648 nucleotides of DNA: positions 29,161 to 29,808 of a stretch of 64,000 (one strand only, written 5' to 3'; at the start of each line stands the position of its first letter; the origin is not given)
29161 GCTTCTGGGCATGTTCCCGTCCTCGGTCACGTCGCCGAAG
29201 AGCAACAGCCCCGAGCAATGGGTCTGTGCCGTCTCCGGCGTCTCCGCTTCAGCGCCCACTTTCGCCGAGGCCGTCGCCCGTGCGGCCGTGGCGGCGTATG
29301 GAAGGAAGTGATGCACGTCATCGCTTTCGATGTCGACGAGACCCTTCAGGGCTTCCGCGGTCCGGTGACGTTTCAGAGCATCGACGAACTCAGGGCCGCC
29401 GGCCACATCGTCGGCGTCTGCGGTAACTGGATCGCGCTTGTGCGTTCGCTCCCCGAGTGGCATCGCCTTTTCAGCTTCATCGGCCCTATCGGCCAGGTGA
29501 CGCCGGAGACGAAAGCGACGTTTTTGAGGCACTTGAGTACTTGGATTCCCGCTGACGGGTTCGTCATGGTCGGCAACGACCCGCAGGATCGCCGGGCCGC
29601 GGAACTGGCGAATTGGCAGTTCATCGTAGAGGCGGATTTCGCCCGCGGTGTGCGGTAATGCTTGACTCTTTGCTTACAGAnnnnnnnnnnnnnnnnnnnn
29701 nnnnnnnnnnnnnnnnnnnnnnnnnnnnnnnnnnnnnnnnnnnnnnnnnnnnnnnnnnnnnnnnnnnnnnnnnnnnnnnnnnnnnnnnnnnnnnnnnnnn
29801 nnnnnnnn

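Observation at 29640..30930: TnpB #1 with an intact right-end hairpin; two different TnpB genes in one phage segment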

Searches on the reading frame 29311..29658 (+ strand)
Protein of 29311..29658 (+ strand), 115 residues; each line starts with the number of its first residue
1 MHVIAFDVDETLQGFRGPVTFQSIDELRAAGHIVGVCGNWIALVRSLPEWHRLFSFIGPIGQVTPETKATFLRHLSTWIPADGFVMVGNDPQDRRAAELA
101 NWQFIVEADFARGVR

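Call 31: find_related_loci(query=window:29311-29658:+, collection=viral_contigs, flank=4000)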
Query window:29311-29658:+ (115 aa) in viral_contigs; peptide patterns used: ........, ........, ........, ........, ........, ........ (x = any residue, [..] = any of these).
18 stretches matched a pattern, but none encodes a relative of the query by tblastn (E <= 1e-3).

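Call 74: search_protein_representatives(protein=window:29311-29655:+)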
Query: 115 residues. Proteins with E-value up to 0.001 (for the whole library): 152; up to 1e-10: 96; up to 1e-30: 1. The best 150 are listed.
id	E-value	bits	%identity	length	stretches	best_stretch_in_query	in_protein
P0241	9.3e-74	261.1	100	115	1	1-115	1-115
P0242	8.1e-27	109.6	55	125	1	3-115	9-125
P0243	3.8e-25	104.2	51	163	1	1-115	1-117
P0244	3.1e-24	101.3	55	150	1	3-115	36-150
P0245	6.6e-24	100.2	53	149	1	2-113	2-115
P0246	8.9e-24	99.8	50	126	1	3-115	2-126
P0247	3.3e-23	98.0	50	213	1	2-110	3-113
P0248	3.3e-22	94.8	53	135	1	1-91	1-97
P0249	3.3e-22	94.8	51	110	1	1-97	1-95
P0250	6.3e-22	93.9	50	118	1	1-115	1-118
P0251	8.5e-22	93.4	45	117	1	1-115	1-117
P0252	1.2e-21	92.9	51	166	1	3-115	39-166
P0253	2.3e-21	92.0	45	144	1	3-111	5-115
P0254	2.4e-21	92.0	52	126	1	2-115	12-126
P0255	4.0e-21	91.2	50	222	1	3-110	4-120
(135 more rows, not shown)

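Call 90: search_protein_families(library=pfam, proteins=[window:29311-29658:+], max_evalue=0.01)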
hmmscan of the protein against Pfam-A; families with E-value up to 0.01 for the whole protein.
window:29311-29658:+ (115 aa): 1 family
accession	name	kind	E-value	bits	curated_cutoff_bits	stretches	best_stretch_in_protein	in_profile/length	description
PF23439.1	DUF7124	-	0.0053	17.4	27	1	65-108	58-101/111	Domain of unknown function (DUF7124)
